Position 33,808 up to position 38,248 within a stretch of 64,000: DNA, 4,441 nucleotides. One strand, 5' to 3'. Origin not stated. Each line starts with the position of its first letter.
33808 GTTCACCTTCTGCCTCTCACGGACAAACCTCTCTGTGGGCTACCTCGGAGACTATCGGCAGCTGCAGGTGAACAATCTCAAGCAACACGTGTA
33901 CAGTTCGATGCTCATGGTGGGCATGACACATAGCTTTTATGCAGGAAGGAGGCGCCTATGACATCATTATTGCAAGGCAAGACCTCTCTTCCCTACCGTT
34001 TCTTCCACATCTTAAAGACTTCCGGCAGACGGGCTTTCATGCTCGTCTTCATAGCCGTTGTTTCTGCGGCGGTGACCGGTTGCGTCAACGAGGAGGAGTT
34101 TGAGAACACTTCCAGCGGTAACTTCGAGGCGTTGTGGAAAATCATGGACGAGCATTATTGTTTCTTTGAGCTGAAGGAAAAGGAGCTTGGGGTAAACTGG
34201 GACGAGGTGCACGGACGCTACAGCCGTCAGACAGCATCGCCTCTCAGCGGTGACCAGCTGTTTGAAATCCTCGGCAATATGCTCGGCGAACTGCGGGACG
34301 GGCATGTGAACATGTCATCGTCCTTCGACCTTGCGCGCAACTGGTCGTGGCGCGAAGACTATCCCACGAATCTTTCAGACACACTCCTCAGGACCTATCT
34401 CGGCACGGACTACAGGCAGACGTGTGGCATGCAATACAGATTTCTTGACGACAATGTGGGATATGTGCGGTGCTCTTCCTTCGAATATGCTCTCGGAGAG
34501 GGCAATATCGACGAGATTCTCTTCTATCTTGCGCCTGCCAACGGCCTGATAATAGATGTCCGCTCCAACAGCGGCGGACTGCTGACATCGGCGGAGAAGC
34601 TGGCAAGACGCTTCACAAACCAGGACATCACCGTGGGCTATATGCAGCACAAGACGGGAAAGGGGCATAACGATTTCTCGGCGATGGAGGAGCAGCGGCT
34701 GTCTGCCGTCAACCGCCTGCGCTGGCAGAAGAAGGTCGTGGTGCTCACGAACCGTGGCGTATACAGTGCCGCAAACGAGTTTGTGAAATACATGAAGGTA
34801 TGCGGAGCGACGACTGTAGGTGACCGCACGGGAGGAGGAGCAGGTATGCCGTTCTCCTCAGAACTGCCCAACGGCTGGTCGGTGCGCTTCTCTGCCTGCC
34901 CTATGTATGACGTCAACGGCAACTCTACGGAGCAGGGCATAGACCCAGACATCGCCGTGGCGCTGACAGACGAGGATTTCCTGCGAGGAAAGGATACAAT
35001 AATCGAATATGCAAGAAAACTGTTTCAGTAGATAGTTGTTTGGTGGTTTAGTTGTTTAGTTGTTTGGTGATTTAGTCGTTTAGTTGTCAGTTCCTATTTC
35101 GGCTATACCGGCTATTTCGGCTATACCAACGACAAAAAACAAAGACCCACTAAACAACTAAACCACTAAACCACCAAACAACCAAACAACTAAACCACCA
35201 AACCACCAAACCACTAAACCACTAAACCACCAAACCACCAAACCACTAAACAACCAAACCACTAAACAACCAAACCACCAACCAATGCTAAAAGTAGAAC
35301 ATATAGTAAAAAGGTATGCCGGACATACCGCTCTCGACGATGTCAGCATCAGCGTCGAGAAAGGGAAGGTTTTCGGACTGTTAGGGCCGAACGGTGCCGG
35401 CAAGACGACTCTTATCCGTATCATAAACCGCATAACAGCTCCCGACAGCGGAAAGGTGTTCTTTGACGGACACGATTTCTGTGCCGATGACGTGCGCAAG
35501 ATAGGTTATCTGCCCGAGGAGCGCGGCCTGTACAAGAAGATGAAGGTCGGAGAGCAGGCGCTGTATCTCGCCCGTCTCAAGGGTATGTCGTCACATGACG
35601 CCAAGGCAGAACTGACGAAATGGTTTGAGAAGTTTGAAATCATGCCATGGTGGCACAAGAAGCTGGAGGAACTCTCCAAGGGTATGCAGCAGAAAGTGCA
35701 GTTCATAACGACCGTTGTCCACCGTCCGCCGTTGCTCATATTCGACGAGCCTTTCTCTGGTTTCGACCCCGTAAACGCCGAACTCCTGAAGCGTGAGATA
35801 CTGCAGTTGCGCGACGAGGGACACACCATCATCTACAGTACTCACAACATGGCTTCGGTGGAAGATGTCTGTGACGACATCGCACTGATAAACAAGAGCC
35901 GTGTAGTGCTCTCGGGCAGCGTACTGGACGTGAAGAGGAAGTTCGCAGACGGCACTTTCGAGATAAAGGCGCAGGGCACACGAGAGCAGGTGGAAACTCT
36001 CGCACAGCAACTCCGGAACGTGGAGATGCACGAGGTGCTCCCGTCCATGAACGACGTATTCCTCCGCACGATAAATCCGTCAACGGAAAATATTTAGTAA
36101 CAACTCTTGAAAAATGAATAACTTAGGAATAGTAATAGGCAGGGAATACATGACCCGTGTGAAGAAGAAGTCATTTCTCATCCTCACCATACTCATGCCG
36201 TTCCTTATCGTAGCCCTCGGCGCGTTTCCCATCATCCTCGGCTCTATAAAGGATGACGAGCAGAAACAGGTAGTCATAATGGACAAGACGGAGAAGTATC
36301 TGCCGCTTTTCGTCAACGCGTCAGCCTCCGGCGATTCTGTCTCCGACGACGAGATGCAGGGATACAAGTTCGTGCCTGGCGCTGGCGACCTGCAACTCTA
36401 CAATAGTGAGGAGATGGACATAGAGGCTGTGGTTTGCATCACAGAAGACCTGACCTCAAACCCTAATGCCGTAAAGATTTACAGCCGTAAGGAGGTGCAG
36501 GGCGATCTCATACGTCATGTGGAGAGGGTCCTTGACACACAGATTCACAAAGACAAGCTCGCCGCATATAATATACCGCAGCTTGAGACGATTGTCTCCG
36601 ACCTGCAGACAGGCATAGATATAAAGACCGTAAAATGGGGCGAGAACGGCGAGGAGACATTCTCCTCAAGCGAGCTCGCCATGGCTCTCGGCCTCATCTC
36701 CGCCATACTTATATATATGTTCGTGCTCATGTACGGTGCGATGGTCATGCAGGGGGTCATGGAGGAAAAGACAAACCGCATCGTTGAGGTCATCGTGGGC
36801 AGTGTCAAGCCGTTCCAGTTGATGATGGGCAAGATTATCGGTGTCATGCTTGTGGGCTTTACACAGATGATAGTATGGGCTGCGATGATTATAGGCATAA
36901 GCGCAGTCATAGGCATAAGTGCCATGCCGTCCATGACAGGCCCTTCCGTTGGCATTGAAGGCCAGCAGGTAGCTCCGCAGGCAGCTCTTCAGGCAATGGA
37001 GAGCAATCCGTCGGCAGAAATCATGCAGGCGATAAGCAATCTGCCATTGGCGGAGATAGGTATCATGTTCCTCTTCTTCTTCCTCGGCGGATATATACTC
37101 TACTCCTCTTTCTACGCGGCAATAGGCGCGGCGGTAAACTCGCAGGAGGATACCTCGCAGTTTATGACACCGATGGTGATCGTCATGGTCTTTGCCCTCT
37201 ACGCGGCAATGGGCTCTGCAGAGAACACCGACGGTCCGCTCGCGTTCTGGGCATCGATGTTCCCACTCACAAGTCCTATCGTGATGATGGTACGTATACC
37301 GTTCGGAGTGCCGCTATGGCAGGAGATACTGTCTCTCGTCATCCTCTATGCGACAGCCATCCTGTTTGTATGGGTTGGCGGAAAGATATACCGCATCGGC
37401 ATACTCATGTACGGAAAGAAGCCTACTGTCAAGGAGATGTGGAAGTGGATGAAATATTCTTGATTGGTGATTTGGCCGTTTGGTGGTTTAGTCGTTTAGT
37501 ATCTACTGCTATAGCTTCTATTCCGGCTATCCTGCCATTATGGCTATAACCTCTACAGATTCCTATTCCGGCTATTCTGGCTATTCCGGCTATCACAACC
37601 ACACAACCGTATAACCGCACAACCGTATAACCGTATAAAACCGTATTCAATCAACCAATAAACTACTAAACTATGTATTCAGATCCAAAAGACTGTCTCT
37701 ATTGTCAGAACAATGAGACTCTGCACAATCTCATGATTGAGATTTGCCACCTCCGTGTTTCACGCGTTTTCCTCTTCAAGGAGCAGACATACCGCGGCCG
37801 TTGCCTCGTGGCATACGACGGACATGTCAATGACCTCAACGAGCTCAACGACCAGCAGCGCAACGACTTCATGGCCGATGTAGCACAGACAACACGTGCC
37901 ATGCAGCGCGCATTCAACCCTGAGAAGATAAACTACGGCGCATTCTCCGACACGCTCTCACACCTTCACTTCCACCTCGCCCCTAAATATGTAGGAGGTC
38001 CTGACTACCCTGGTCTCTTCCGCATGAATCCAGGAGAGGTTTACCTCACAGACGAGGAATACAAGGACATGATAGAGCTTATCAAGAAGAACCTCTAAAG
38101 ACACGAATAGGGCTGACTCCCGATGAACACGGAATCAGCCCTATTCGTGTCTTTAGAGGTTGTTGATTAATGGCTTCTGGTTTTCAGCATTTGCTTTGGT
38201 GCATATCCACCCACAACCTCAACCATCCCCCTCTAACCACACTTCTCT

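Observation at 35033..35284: Stop-codon-anchored mirrored minisatellite hairpins: GU-rich 8-mers, a GGCTAT 9-mer core, and AC-rich 8-mers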

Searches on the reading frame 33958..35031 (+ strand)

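Call 12: search_protein_families(library=pfam, proteins=[window:33958-35031:+])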
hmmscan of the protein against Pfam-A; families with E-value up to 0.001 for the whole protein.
window:33958-35031:+ (357 aa): 2 families
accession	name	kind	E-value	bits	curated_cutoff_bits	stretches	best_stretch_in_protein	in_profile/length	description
PF03572.23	Peptidase_S41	-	4.9e-32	111.2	24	1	166-334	1-165/165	Peptidase family S41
PF14684.11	Tricorn_C1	-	1.3e-08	35.1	24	1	53-110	6-59/59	Tricorn protease C1 domain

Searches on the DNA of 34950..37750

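Call 49: search_rna_families(source=window, start=34950, end=37750, threshold=evalue, max_evalue=1)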
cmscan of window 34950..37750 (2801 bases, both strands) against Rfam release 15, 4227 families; matches with E-value up to 1: 2.
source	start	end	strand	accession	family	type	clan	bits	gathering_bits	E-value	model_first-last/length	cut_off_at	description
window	35031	35210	-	RF04120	MIR5998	Gene; miRNA;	-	56.2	180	1.2e-10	1-173/173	no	MIR5998 microRNA precursor family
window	35055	35178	-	RF03578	mir-3910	Gene; miRNA;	-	25.1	95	0.06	1-82/82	no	mir-3910 microRNA precursor family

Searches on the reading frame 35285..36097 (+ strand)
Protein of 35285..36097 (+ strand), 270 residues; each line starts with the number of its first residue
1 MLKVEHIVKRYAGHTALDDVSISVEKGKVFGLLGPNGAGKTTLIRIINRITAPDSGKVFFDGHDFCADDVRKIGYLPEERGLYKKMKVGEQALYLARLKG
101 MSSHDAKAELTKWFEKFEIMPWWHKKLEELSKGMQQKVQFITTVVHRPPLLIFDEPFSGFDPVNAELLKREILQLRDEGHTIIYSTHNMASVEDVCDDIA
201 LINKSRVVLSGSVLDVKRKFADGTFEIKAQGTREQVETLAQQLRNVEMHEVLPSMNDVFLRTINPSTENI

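Call 12: search_protein_families(library=pfam, proteins=[window:35285-36097:+])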
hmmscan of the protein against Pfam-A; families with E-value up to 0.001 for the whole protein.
window:35285-36097:+ (270 aa): 3 families
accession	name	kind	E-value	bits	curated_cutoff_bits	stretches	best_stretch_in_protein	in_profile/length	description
PF00005.33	ABC_tran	-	3.5e-30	105.8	25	1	17-157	1-136/137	ABC transporter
PF13304.12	AAA_21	-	2.3e-14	54.6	27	2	128-190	236-301/304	AAA domain, putative AbiEii toxin, Type IV TA system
PF13732.12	DrrA1-3_C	-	0.0008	20.5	27.4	0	210-262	28-80/81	ATP-binding protein DrrA1-3-like, C-terminal domain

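Call 30: find_encoding_contigs(protein=window:35285-36097:+, flank=3000, max_places=10)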
Protein window:35285-36097:+ (270 aa): 10 contigs read that carry it; 8 places shown.
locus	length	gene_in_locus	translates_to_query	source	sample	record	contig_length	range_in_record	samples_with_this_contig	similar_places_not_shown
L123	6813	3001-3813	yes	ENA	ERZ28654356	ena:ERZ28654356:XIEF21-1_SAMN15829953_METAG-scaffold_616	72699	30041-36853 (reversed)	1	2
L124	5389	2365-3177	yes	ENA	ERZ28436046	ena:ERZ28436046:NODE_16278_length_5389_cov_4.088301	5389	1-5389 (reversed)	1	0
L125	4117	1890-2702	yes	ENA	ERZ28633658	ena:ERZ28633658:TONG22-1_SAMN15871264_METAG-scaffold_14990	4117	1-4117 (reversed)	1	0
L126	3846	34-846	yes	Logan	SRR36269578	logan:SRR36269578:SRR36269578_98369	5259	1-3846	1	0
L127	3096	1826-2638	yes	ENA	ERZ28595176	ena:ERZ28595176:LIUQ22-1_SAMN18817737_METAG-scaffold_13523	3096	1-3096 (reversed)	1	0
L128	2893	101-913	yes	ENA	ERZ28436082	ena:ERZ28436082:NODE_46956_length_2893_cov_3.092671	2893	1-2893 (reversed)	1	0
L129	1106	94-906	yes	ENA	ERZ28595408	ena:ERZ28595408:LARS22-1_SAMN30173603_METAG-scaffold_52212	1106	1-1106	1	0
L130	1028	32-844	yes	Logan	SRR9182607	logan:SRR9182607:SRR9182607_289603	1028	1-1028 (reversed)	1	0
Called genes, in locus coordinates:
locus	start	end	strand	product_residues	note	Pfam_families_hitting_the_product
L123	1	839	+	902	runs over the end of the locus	PF00521:DNA_topoisoIV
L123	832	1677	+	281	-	PF11777:DUF3316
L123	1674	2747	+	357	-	PF14684:Tricorn_C1, PF03572:Peptidase_S41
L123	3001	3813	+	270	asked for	PF00005:ABC_tran, PF13304:AAA_21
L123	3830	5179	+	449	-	PF12698:ABC2_membrane_3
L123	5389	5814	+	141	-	PF01230:HIT (weak)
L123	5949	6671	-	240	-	PF03808:Glyco_tran_WecG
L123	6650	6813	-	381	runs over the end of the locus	PF20706:GT4-conflict, PF00534:Glycos_transf_1, PF13692:Glyco_trans_1_4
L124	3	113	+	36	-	?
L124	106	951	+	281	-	PF11777:DUF3316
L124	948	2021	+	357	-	PF14684:Tricorn_C1, PF03572:Peptidase_S41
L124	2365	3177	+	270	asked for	PF00005:ABC_tran, PF13304:AAA_21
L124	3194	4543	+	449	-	PF12698:ABC2_membrane_3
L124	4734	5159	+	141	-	PF01230:HIT (weak)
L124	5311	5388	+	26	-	?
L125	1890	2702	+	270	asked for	PF00005:ABC_tran, PF13304:AAA_21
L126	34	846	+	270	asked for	PF00005:ABC_tran, PF13304:AAA_21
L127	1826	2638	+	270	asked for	PF00005:ABC_tran, PF13304:AAA_21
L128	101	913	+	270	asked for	PF00005:ABC_tran, PF13304:AAA_21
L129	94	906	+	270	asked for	PF00005:ABC_tran, PF13304:AAA_21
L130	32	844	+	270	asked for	PF00005:ABC_tran, PF13304:AAA_21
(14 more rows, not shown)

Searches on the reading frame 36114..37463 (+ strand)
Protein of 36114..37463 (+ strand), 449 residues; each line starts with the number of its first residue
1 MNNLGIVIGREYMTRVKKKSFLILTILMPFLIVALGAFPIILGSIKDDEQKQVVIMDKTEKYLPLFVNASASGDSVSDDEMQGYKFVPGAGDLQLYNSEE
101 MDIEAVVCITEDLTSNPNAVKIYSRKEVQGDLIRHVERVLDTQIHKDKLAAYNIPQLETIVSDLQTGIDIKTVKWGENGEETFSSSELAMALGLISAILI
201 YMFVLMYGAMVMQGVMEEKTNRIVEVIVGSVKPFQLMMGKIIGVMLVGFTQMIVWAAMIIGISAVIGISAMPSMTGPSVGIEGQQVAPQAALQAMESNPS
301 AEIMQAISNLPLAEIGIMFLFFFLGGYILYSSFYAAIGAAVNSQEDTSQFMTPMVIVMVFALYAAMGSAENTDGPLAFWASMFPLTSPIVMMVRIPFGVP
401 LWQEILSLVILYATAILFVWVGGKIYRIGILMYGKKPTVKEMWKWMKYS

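Call 12: search_protein_families(library=pfam, proteins=[window:36114-37463:+])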
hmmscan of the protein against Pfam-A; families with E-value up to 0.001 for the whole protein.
window:36114-37463:+ (449 aa): 1 family
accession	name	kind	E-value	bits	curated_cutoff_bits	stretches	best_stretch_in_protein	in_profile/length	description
PF12698.13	ABC2_membrane_3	-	1.3e-52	179.5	31.6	1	19-422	1-345/347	ABC-2 family transporter protein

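Call 17: find_homologous_proteins(query=window:36114-37463:+, max_evalue=1e-30)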
Query window:36114-37463:+ (449 aa): 8000 proteins with E <= 1e-30 among 8000 candidates; the best 120 are listed.
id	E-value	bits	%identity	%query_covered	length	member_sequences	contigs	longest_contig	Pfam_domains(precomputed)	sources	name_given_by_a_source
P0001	4.1e-284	960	99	100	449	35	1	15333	PF12698.14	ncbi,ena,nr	ncbi:MAG: ABC transporter permease [Prevotella sp.]|nr:ABC transporter permease [Prevotella sp.]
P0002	7.1e-255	864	87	100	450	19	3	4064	PF12698.14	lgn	-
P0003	9.4e-252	854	86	100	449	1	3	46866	PF12698.14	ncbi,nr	ncbi:MAG: ABC transporter permease [Bacteroidales bacterium]|nr:ABC transporter permease [Bacteroida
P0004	1.1e-246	837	83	100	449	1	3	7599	PF12698.14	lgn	-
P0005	3.0e-192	658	66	100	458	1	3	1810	PF12698.14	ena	-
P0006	4.4e-188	644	65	100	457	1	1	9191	PF12698.14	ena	-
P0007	1.4e-187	642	65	100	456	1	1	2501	PF12698.14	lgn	-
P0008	1.7e-187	642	64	100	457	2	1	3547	PF12698.14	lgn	-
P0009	5.1e-187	640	65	100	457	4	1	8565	PF12698.14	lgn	-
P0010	1.2e-185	636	65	100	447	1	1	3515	PF12698.14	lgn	-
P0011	2.8e-185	635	63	100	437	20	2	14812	PF12698.14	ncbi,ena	-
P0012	8.8e-184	630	64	100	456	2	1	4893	PF12698.14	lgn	-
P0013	1.6e-183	629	64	100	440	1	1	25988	PF12698.14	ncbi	-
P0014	2.3e-183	628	63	100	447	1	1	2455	PF12698.14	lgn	-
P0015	2.3e-183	628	66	100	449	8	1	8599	PF12698.14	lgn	-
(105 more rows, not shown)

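Call 18: find_encoding_contigs(protein=P0001, flank=5000, max_places=6)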
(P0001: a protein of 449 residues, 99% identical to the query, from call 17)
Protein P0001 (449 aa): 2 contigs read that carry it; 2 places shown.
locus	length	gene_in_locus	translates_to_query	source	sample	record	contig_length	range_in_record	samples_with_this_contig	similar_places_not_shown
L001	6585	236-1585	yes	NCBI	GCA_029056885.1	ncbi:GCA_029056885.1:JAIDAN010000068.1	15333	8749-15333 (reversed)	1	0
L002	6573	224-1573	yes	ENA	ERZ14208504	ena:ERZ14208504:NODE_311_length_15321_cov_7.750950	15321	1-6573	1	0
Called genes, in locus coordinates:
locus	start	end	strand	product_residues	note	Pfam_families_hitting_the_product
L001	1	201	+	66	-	?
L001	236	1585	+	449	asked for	PF12698:ABC2_membrane_3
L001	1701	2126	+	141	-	PF01230:HIT (weak)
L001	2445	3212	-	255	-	PF00535:Glycos_transf_2, PF10111:Glyco_tranf_2_2 (weak), PF13641:Glyco_tranf_2_3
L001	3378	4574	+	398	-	PF13173:AAA_14, PF13635:DUF4143 (weak)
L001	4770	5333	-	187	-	PF00132:Hexapep (faint)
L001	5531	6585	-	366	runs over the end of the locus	PF13439:Glyco_transf_4, PF13579:Glyco_trans_4_4, PF20706:GT4-conflict (weak), PF00534:Glycos_transf_1, PF13692:Glyco_trans_1_4, PF13524:Glyco_trans_1_2 (weak)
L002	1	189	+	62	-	?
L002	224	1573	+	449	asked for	PF12698:ABC2_membrane_3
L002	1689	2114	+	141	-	PF01230:HIT (weak)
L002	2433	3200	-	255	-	PF00535:Glycos_transf_2, PF10111:Glyco_tranf_2_2 (weak), PF13641:Glyco_tranf_2_3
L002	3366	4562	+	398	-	PF13173:AAA_14, PF13635:DUF4143 (weak)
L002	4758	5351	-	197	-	PF00132:Hexapep (faint)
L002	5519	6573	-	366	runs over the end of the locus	PF13439:Glyco_transf_4, PF13579:Glyco_trans_4_4, PF20706:GT4-conflict (weak), PF00534:Glycos_transf_1, PF13692:Glyco_trans_1_4, PF13524:Glyco_trans_1_2 (weak)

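Call 19: find_encoding_contigs(protein=P0003, flank=5000, max_places=4)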
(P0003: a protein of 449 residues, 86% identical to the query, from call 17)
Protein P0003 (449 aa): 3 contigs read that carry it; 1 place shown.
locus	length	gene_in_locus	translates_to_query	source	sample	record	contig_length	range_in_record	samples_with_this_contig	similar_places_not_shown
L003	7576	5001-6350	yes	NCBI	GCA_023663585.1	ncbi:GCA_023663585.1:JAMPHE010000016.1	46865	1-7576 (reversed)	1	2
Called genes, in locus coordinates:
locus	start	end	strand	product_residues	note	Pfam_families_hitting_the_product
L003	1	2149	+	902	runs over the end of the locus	PF00521:DNA_topoisoIV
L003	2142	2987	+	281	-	PF11777:DUF3316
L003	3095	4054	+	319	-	PF14684:Tricorn_C1, PF03572:Peptidase_S41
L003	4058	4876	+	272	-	PF00005:ABC_tran, PF13304:AAA_21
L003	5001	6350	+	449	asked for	PF12698:ABC2_membrane_3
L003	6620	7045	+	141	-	PF01230:HIT (weak)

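Call 20: find_encoding_contigs(protein=P0004, flank=5000, max_places=4)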
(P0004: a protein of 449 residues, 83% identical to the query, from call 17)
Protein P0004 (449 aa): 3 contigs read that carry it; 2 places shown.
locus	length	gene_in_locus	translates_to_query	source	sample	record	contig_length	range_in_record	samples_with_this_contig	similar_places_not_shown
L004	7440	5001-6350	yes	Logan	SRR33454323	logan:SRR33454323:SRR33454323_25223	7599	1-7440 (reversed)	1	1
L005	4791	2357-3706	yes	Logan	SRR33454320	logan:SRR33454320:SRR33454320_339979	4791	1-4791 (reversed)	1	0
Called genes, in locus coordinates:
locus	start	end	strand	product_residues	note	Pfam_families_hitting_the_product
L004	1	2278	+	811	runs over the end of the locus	?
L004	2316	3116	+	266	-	PF11777:DUF3316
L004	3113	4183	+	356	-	PF14684:Tricorn_C1, PF03572:Peptidase_S41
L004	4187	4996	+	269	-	PF00005:ABC_tran, PF13304:AAA_21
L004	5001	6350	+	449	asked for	PF12698:ABC2_membrane_3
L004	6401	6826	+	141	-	PF01230:HIT (weak)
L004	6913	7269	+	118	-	-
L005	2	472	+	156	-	?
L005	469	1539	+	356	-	PF14684:Tricorn_C1, PF03572:Peptidase_S41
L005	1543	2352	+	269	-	PF00005:ABC_tran, PF13304:AAA_21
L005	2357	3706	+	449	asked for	PF12698:ABC2_membrane_3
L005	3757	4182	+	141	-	PF01230:HIT (weak)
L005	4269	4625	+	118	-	-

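Call 21: find_encoding_contigs(protein=P0002, flank=5000, max_places=4)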
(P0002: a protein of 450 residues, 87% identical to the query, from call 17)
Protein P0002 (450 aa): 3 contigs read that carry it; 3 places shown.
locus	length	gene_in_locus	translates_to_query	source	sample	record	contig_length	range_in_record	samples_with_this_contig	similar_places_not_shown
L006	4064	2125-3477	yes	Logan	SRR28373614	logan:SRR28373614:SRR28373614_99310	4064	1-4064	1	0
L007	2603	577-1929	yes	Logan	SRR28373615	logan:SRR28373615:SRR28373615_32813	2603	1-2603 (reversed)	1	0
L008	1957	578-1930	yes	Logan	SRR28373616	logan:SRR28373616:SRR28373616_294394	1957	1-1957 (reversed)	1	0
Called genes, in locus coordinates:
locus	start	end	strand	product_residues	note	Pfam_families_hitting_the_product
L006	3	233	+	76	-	?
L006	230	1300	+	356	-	PF14684:Tricorn_C1, PF03572:Peptidase_S41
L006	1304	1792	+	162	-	PF00005:ABC_tran, PF13304:AAA_21 (faint)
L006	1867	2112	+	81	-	-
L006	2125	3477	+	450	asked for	PF12698:ABC2_membrane_3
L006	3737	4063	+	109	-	?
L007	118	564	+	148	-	-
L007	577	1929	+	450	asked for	PF12698:ABC2_membrane_3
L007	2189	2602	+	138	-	?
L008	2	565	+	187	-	?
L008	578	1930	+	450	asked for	PF12698:ABC2_membrane_3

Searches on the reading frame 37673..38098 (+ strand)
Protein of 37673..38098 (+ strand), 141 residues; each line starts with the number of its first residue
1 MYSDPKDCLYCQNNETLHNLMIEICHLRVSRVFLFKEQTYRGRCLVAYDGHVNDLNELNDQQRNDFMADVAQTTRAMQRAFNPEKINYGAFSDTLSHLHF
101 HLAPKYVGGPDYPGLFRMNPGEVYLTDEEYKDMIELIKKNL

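Call 12: search_protein_families(library=pfam, proteins=[window:37673-38098:+])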
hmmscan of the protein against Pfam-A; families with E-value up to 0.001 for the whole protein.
window:37673-38098:+ (141 aa): 1 family
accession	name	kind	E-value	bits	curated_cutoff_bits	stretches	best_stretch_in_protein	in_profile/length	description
PF01230.28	HIT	-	1.5e-06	29.2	21.5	1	31-106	16-96/98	HIT domain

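Call 31: find_encoding_contigs(protein=window:37673-38098:+, flank=3000, max_places=10)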
Protein window:37673-38098:+ (141 aa): 24 contigs read that carry it; 1 place shown.
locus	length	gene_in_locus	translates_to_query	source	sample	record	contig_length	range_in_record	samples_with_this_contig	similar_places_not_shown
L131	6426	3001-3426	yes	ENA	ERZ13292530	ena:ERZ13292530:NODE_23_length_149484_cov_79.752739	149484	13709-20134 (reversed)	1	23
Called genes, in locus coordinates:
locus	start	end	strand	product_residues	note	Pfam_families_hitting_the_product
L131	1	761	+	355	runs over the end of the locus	PF14684:Tricorn_C1, PF03572:Peptidase_S41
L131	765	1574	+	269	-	PF00005:ABC_tran, PF13304:AAA_21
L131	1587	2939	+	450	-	PF12679:ABC2_membrane_2 (weak), PF12698:ABC2_membrane_3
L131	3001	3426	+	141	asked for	PF01230:HIT (weak)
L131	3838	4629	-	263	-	PF00535:Glycos_transf_2, PF13641:Glyco_tranf_2_3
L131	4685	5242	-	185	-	PF14602:Hexapep_2 (faint), PF00132:Hexapep (faint)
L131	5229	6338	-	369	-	PF13439:Glyco_transf_4, PF13579:Glyco_trans_4_4, PF20706:GT4-conflict, PF00534:Glycos_transf_1, PF13692:Glyco_trans_1_4, PF13524:Glyco_trans_1_2 (weak)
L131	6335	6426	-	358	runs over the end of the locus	PF00534:Glycos_transf_1, PF13692:Glyco_trans_1_4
